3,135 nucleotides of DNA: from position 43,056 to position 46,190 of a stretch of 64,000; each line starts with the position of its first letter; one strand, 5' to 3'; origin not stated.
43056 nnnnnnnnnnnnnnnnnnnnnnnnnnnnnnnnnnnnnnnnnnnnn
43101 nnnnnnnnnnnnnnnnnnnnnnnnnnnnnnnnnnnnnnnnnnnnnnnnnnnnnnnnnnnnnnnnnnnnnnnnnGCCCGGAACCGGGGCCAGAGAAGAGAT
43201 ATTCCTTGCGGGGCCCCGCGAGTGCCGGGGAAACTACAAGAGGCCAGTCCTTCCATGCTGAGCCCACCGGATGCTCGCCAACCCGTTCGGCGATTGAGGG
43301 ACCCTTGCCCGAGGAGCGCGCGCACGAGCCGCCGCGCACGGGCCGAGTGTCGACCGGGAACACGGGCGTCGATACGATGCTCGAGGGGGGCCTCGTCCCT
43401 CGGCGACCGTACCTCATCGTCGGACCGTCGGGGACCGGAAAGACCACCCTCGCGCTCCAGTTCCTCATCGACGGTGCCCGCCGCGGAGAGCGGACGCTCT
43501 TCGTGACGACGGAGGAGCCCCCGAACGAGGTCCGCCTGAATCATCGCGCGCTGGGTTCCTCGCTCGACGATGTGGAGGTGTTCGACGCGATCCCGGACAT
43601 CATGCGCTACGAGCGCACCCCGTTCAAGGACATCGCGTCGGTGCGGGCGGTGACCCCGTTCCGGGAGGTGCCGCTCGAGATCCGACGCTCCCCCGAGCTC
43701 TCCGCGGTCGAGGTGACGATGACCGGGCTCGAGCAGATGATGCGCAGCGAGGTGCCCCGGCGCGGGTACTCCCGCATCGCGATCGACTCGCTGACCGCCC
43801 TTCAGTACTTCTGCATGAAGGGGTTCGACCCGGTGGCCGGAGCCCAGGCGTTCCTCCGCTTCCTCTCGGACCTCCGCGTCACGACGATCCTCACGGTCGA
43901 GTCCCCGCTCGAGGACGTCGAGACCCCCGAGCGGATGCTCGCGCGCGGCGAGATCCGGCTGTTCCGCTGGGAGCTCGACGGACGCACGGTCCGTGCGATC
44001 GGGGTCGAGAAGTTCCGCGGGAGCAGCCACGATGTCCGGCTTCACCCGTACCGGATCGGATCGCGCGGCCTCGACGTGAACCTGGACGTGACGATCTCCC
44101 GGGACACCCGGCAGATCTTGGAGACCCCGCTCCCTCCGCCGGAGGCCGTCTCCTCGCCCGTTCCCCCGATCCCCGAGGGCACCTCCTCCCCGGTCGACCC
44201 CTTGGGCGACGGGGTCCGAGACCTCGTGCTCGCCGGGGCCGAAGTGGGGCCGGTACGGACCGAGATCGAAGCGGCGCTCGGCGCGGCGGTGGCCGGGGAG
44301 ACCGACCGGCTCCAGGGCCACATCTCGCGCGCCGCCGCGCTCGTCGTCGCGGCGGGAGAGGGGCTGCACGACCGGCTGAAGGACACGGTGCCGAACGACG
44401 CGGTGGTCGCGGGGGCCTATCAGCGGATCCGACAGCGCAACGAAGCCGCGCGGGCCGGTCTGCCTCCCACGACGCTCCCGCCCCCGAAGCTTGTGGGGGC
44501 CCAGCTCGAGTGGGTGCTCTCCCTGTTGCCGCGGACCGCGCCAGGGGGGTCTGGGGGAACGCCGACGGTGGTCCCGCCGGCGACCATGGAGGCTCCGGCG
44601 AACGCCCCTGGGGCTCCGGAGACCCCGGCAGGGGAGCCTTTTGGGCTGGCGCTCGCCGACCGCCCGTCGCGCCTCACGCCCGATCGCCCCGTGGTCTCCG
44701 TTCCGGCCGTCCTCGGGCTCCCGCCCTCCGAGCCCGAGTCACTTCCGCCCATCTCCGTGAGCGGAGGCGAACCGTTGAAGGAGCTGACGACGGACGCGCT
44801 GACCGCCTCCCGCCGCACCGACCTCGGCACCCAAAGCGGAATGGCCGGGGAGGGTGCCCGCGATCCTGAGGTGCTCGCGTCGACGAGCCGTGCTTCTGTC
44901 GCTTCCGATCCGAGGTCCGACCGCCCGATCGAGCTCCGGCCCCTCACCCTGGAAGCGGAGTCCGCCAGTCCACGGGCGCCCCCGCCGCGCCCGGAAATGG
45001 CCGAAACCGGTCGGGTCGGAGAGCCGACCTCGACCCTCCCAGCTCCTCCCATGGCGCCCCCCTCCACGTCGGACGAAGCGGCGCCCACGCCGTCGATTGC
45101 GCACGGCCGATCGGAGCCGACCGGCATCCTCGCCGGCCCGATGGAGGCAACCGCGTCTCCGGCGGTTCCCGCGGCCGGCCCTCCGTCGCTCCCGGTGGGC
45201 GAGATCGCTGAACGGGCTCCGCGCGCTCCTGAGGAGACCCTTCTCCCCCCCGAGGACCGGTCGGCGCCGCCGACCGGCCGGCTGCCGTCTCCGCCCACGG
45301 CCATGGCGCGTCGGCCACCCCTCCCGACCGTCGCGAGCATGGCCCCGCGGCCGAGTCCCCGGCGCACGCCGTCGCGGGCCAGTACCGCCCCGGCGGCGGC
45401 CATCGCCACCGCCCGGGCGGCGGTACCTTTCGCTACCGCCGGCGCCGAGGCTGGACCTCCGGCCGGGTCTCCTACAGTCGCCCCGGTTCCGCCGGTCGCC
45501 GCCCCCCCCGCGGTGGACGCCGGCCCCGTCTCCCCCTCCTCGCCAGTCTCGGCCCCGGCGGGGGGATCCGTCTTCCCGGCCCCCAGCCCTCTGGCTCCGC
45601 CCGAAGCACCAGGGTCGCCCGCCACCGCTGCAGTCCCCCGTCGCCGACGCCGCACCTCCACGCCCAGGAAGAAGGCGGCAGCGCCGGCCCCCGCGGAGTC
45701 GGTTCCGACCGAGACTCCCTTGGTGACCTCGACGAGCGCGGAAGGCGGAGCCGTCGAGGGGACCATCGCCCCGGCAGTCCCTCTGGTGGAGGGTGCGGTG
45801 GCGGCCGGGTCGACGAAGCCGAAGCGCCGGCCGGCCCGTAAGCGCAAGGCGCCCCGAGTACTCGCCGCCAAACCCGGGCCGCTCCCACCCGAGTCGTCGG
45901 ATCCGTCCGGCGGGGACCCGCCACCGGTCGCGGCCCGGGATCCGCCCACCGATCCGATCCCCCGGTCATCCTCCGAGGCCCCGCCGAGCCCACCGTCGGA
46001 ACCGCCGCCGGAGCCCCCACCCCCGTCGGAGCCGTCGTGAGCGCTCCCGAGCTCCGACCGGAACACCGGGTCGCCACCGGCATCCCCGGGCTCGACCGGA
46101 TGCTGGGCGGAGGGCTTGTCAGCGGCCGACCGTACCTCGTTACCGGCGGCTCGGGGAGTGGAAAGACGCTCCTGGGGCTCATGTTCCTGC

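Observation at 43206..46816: Tandem KaiC-like ATPases; the first carries a ~600-aa Pro/Ala/Ser-rich disordered tail and is GTGA-coupled to the second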

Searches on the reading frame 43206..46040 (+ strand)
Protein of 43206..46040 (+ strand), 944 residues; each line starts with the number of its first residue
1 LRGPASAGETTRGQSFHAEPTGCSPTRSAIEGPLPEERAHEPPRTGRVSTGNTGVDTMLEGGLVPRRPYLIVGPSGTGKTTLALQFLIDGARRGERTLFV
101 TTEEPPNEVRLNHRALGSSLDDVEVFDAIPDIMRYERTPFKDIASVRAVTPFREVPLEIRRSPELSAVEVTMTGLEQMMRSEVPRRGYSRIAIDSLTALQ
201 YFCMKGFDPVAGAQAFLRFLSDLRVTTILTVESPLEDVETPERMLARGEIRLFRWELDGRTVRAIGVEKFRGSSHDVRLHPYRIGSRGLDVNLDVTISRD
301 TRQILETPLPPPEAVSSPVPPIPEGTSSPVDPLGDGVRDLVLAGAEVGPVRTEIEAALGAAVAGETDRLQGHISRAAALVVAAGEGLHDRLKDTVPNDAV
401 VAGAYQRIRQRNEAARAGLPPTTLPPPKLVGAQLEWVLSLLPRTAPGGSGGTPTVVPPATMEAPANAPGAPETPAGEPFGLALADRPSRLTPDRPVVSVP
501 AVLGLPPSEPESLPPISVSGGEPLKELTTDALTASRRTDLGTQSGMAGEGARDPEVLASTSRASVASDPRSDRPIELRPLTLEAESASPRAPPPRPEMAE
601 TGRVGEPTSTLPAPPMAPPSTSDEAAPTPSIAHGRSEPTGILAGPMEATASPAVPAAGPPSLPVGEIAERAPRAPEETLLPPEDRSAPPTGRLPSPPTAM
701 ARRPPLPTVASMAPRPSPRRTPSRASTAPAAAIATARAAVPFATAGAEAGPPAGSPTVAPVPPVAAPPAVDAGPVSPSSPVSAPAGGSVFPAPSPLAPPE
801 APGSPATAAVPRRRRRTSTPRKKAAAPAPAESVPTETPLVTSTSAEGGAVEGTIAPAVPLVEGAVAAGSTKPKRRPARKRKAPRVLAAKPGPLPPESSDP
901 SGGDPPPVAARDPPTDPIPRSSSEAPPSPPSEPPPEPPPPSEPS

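Call 4: search_protein_families(library=pfam, proteins=[window:43206-46040:+], max_evalue=0.01)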
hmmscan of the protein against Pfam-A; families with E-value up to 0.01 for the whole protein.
window:43206-46040:+ (944 aa): 5 families
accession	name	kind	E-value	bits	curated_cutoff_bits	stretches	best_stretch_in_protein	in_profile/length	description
PF06745.19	ATPase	-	1.8e-32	113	26.6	1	48-291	1-226/231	KaiC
PF13479.12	AAA_24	-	1.2e-05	25.7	27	1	69-205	5-82/195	AAA domain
PF13481.12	AAA_25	-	1.6e-05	25.1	27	1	56-151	23-129/195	AAA domain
PF01695.23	IstB_IS21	-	0.00055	19.9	24.1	1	70-110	96-136/238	IstB-like ATP binding protein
PF00154.27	RecA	-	0.00094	19.2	27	1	47-104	32-90/262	recA bacterial DNA recombination protein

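Call 7: find_homologous_proteins(query=window:43347-46037:+, max_evalue=0.001)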
Query window:43347-46037:+ (897 aa): 378 proteins with E <= 0.001 among 8000 candidates; the best 120 are listed.
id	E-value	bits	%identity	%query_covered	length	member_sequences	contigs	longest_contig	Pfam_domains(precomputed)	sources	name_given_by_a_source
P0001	0.0e+0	1863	100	100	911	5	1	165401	PF06745.20,PF13479.13,PF13481.13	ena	-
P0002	2.5e-186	640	75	44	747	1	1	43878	PF06745.20,PF13479.13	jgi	jgi:KaiC/GvpD/RAD55 family RecA-like ATPase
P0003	2.8e-184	633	74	44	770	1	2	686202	PF06745.20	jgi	jgi:KaiC/GvpD/RAD55 family RecA-like ATPase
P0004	3.9e-184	633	75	44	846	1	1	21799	PF06745.20,PF13479.13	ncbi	ncbi:MAG: ATPase domain-containing protein [Thermoplasmata archaeon]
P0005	2.9e-181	623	74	44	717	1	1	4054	PF06745.20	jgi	jgi:KaiC/GvpD/RAD55 family RecA-like ATPase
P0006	2.0e-179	617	75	44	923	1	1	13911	PF06745.20,PF13479.13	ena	-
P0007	1.1e-178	615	-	-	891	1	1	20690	PF06745.20,PF13479.13,PF13481.13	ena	-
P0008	1.4e-176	608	36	15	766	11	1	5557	PF06745.20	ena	-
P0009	7.8e-175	602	72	44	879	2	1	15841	PF06745.20,PF13479.13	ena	-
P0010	8.8e-173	595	74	43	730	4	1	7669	PF06745.20,PF13479.13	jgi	-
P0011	3.1e-172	593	74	43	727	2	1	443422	PF06745.20,PF13479.13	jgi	jgi:KaiC/GvpD/RAD55 family RecA-like ATPase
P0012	4.3e-172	593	68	47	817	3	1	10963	PF06745.20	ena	-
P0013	5.3e-172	593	70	44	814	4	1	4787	PF06745.20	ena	-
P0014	4.3e-171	590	-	-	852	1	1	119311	PF06745.20,PF13479.13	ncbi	-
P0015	5.3e-171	589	70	44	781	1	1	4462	PF06745.20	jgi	-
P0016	1.5e-170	588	72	44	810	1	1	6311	PF06745.20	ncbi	-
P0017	3.6e-168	580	70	44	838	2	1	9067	PF06745.20,PF13479.13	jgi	-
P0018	6.0e-168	579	69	44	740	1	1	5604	PF06745.20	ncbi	-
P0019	1.2e-167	578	69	44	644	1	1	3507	PF06745.20,PF13479.13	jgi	jgi:KaiC/GvpD/RAD55 family RecA-like ATPase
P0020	7.9e-167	575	74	44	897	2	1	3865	PF06745.20,PF13479.13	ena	-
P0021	1.6e-166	574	71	44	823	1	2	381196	PF06745.20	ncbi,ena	-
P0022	2.7e-166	574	70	44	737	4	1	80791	PF06745.20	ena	-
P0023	6.4e-166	572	68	47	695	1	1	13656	PF06745.20,PF13479.13,PF13481.13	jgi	-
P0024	1.2e-165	572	69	45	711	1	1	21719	PF06745.20,PF13479.13,PF13481.13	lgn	-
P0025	5.9e-165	569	70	44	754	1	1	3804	PF06745.20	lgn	-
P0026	1.4e-164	568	74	44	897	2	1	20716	PF06745.20,PF13479.13,PF13481.13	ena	-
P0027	2.0e-164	567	68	43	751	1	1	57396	PF06745.20,PF13479.13,PF13481.13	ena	-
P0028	3.7e-164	567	68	43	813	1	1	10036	PF06745.20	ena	-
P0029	4.0e-164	566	68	44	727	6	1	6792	PF06745.20,PF13479.13,PF13481.13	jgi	-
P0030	4.2e-164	566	69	44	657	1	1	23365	PF06745.20,PF13479.13,PF13481.13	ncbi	-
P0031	2.4e-163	564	70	44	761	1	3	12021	PF06745.20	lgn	-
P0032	5.6e-163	563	69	44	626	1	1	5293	PF06745.20,PF13479.13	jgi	jgi:KaiC/GvpD/RAD55 family RecA-like ATPase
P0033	1.9e-162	561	72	44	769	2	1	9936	PF06745.20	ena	-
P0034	1.9e-162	561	71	47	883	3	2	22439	PF06745.20,PF13479.13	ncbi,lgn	-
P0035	4.9e-162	560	69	44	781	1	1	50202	PF06745.20,PF13479.13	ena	-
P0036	6.5e-162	559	67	44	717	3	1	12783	PF06745.20,PF13479.13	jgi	-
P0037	9.3e-162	559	66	44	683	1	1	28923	PF06745.20,PF13479.13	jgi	jgi:KaiC/GvpD/RAD55 family RecA-like ATPase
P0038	2.2e-161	557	70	43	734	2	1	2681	PF06745.20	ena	-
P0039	2.4e-161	557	68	44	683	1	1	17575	PF06745.20,PF13479.13,PF13481.13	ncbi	-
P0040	4.9e-161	556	64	47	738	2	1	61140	PF06745.20,PF13479.13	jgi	jgi:KaiC/GvpD/RAD55 family RecA-like ATPase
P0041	5.1e-161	556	65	44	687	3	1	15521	PF06745.20,PF13479.13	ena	-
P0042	6.3e-161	556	67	43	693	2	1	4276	PF06745.20,PF13479.13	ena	-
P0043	1.1e-160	555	69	43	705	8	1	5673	PF06745.20,PF13479.13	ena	-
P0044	1.8e-160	554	68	44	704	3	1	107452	PF06745.20,PF13479.13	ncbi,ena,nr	ncbi:MAG TPA: ATPase domain-containing protein [Thermoplasmata archaeon]|nr:ATPase domain-containing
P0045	2.3e-160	554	68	42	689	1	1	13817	PF06745.20,PF13479.13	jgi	jgi:KaiC/GvpD/RAD55 family RecA-like ATPase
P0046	3.2e-160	554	68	44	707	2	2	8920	PF06745.20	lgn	-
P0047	5.4e-160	553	68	43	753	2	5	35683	PF06745.20,PF13479.13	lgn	-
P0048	1.2e-159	552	68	44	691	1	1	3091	PF06745.20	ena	-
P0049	1.2e-159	552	67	43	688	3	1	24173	PF06745.20,PF13479.13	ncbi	-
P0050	1.5e-159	551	69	43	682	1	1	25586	PF06745.20,PF13479.13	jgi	jgi:KaiC/GvpD/RAD55 family RecA-like ATPase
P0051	2.6e-159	551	-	-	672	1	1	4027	PF06745.20,PF13479.13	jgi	-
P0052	3.0e-159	550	66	44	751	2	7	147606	PF06745.20,PF13479.13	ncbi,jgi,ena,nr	ncbi:MAG TPA: ATPase domain-containing protein [Thermoplasmata archaeon]|nr:ATPase domain-containing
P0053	6.5e-159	549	68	43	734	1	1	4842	PF06745.20,PF13479.13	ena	-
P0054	1.3e-158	548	66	44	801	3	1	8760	PF06745.20,PF13479.13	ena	-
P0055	2.0e-158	548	67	44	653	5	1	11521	PF06745.20,PF13479.13,PF13481.13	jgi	-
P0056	2.6e-158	547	67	44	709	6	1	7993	PF06745.20,PF13479.13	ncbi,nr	ncbi:MAG TPA: ATPase domain-containing protein [Thermoplasmata archaeon]|nr:ATPase domain-containing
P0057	2.7e-158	547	67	44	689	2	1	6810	PF06745.20,PF13479.13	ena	-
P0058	3.0e-158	547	67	44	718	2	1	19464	PF06745.20,PF13479.13,PF13481.13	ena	-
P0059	5.3e-158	546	67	44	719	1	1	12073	PF06745.20,PF13479.13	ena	-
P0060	2.2e-157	544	68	43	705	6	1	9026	PF06745.20,PF13479.13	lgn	-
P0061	2.6e-157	544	65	43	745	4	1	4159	PF06745.20,PF13479.13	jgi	-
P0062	5.9e-157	543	67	43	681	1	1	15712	PF06745.20,PF13479.13,PF13481.13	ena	-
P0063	7.5e-157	542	66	44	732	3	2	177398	PF06745.20,PF13479.13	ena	-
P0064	9.7e-157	542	61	52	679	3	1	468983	PF06745.20,PF13481.13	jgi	-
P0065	2.1e-156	541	67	43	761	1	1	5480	PF06745.20,PF13479.13,PF13481.13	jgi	-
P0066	3.0e-156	540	62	48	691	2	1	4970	PF06745.20,PF13479.13,PF13481.13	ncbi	-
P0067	6.3e-156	539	65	44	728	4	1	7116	PF06745.20,PF13479.13,PF13481.13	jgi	-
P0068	7.2e-156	539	46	4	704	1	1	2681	PF06745.20,PF13479.13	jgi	jgi:KaiC/GvpD/RAD55 family RecA-like ATPase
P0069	2.5e-155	537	65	44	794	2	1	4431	PF06745.20,PF13479.13,PF13481.13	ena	-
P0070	2.6e-155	537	74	42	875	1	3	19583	PF06745.20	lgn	-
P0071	3.0e-155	537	67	44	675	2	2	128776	PF06745.20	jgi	-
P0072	3.8e-155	537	66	43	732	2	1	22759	PF06745.20,PF13479.13,PF13481.13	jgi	-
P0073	4.4e-155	537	65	44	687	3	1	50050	PF06745.20,PF13479.13,PF13481.13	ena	-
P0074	5.3e-155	536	67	44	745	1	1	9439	PF06745.20,PF13479.13,PF05625.18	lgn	-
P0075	7.8e-155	536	67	44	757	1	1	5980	PF06745.20,PF13479.13,PF13481.13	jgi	jgi:KaiC/GvpD/RAD55 family RecA-like ATPase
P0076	1.0e-154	535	67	3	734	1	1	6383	PF06745.20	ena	-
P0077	1.4e-154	535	66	44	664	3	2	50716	PF06745.20,PF13479.13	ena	-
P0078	2.7e-154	534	68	44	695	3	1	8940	PF06745.20,PF13479.13,PF05625.18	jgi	-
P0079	4.5e-154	533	64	43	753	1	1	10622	PF06745.20,PF13479.13,PF13481.13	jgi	-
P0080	5.1e-154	533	66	43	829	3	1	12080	PF06745.20,PF13479.13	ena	-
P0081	6.0e-154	533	64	45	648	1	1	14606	PF06745.20,PF13479.13,PF13481.13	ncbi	-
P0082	8.5e-154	532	66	43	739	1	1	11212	PF06745.20,PF13479.13,PF13481.13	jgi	jgi:KaiC/GvpD/RAD55 family RecA-like ATPase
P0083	5.0e-153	530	65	45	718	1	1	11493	PF06745.20,PF13479.13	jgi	jgi:KaiC/GvpD/RAD55 family RecA-like ATPase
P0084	8.0e-153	529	66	43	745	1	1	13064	PF06745.20,PF13479.13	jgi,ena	jgi:KaiC/GvpD/RAD55 family RecA-like ATPase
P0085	9.1e-153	529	65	43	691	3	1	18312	PF06745.20,PF13479.13,PF13481.13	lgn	-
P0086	1.8e-152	528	65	44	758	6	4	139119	PF06745.20,PF13479.13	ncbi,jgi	ncbi:MAG: ATPase domain-containing protein [Thermoplasmata archaeon]|jgi:KaiC/GvpD/RAD55 family RecA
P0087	2.5e-152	527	66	43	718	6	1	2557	PF06745.20,PF13479.13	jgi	-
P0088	3.2e-152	527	65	44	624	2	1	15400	PF06745.20,PF13479.13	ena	-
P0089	5.3e-152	526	65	44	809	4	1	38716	PF06745.20,PF13479.13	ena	-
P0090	6.2e-152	526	65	44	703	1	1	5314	PF06745.20,PF13479.13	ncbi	-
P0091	6.3e-152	526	64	44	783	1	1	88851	PF06745.20,PF13481.13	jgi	jgi:KaiC/GvpD/RAD55 family RecA-like ATPase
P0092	2.1e-151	524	74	37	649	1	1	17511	PF06745.20,PF13479.13,PF13481.13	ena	-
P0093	4.5e-151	523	66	44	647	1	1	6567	PF06745.20,PF13479.13,PF13481.13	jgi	jgi:KaiC/GvpD/RAD55 family RecA-like ATPase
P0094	5.2e-151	523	65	45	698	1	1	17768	PF06745.20,PF13479.13,PF13481.13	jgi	jgi:KaiC/GvpD/RAD55 family RecA-like ATPase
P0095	5.4e-151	523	66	43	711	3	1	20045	PF06745.20,PF13479.13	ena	-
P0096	1.6e-150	522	65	44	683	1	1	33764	PF06745.20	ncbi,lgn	ncbi:MAG: ATPase domain-containing protein [Thermoplasmata archaeon]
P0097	3.0e-150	521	64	44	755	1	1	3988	PF06745.20,PF13481.13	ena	-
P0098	6.4e-150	519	64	44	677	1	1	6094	PF06745.20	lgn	-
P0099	8.0e-150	519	64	44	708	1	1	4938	PF06745.20,PF13479.13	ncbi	-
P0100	8.1e-150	519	66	43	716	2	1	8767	PF06745.20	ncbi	-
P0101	1.1e-149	519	65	44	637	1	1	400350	PF06745.20,PF13479.13,PF13481.13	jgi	jgi:KaiC/GvpD/RAD55 family RecA-like ATPase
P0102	1.2e-149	519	65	43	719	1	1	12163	PF06745.20,PF13479.13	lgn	-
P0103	1.8e-149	518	66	42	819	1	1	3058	PF06745.20,PF13479.13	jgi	jgi:KaiC/GvpD/RAD55 family RecA-like ATPase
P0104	2.0e-149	518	64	44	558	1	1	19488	PF06745.20,PF13481.13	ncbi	-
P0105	3.7e-149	517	64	43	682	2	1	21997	PF06745.20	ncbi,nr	ncbi:MAG TPA: ATPase domain-containing protein [Thermoplasmata archaeon]|nr:ATPase domain-containing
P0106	4.0e-149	517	65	43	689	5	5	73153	PF06745.20,PF13479.13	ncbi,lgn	ncbi:MAG: ATPase domain-containing protein [Thermoplasmata archaeon]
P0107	4.8e-149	517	64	45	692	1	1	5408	PF06745.20,PF13479.13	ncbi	-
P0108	1.5e-148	515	65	37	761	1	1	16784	PF06745.20,PF13479.13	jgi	jgi:KaiC/GvpD/RAD55 family RecA-like ATPase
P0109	2.0e-148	515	62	44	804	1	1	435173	PF06745.20,PF13479.13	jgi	jgi:KaiC/GvpD/RAD55 family RecA-like ATPase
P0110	2.3e-148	514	64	44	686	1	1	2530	PF06745.20,PF13479.13,PF13481.13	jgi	jgi:KaiC/GvpD/RAD55 family RecA-like ATPase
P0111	3.3e-148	514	63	44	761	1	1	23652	PF06745.20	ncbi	-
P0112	5.5e-148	513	66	43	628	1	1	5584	PF06745.20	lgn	-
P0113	1.3e-147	512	64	44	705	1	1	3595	PF06745.20,PF13479.13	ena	-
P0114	3.7e-147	510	64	44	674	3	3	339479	PF06745.20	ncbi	ncbi:MAG: RAD55 family ATPase [Thermoplasmata archaeon]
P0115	4.9e-147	510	64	42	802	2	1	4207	PF06745.20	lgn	-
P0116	5.2e-147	510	63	44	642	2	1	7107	PF06745.20,PF13479.13,PF13481.13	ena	-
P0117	5.6e-147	510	40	10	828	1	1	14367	PF06745.20,PF13479.13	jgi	jgi:KaiC/GvpD/RAD55 family RecA-like ATPase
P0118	6.2e-147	510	65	44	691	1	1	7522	PF06745.20,PF13479.13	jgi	jgi:KaiC/GvpD/RAD55 family RecA-like ATPase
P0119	1.0e-146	509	63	44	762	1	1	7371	PF06745.20,PF13481.13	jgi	jgi:KaiC/GvpD/RAD55 family RecA-like ATPase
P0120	1.0e-146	509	64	43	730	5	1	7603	PF06745.20,PF13479.13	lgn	-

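Call 10: find_encoding_contigs(protein=P0003, flank=8000, max_places=2)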
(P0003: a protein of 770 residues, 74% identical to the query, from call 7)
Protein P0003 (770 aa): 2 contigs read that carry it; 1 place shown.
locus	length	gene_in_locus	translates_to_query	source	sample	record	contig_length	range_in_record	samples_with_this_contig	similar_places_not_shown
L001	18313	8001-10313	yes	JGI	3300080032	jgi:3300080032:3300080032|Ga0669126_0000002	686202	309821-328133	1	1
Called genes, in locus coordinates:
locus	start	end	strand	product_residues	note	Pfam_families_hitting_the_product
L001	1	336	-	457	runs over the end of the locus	PF01523:PmbA_TldD_1st (weak), PF19289:PmbA_TldD_3rd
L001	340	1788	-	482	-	PF01523:PmbA_TldD_1st, PF19290:PmbA_TldD_2nd (weak), PF19289:PmbA_TldD_3rd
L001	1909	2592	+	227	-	PF01596:Methyltransf_3, PF13578:Methyltransf_24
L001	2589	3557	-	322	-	PF08271:Zn_Ribbon_TF, PF00382:TFIIB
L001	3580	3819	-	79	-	-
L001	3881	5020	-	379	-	-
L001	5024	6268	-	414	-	PF10938:YfdX (faint)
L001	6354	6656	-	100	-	-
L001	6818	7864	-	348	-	PF10432:bact-PGI_C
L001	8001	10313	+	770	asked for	PF06745:ATPase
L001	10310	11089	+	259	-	PF13481:AAA_25 (faint), PF06745:ATPase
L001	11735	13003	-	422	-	PF01966:HD, PF19276:HD_assoc_2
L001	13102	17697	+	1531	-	PF13424:TPR_12 (faint), PF13432:TPR_16 (weak), PF14559:TPR_19 (weak), PF13432:TPR_16 (weak), PF14559:TPR_19, PF13432:TPR_16 (weak), PF14559:TPR_19 (weak), PF13432:TPR_16 (weak), +19 more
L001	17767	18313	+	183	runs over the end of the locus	-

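Call 11: find_encoding_contigs(protein=P0101, flank=8000, max_places=2)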
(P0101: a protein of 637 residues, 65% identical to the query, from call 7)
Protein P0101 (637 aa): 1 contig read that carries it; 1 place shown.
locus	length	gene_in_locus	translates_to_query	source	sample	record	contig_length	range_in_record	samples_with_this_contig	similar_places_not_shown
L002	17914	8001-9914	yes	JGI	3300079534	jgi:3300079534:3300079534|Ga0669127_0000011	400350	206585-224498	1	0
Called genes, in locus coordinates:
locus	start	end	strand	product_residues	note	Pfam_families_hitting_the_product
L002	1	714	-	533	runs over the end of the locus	-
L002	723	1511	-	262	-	PF00005:ABC_tran, PF13304:AAA_21 (weak)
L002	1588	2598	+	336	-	-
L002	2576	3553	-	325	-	PF08271:Zn_Ribbon_TF, PF00382:TFIIB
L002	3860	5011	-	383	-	-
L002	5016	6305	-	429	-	-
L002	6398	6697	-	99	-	-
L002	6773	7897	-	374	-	PF10432:bact-PGI_C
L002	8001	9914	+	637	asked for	PF06745:ATPase, PF13481:AAA_25 (weak), PF13479:AAA_24 (weak)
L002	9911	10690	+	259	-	PF06745:ATPase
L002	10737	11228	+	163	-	PF01878:EVE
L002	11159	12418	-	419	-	PF01966:HD, PF19276:HD_assoc_2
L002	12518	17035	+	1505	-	PF00515:TPR_1 (faint), PF07719:TPR_2 (faint), PF13174:TPR_6 (faint), PF13424:TPR_12 (faint), PF13429:TPR_15 (faint), PF13432:TPR_16, PF14559:TPR_19, PF13432:TPR_16 (weak), +12 more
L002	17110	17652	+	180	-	-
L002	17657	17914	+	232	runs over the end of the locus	PF12773:DZR (weak), PF13240:Zn_Ribbon_1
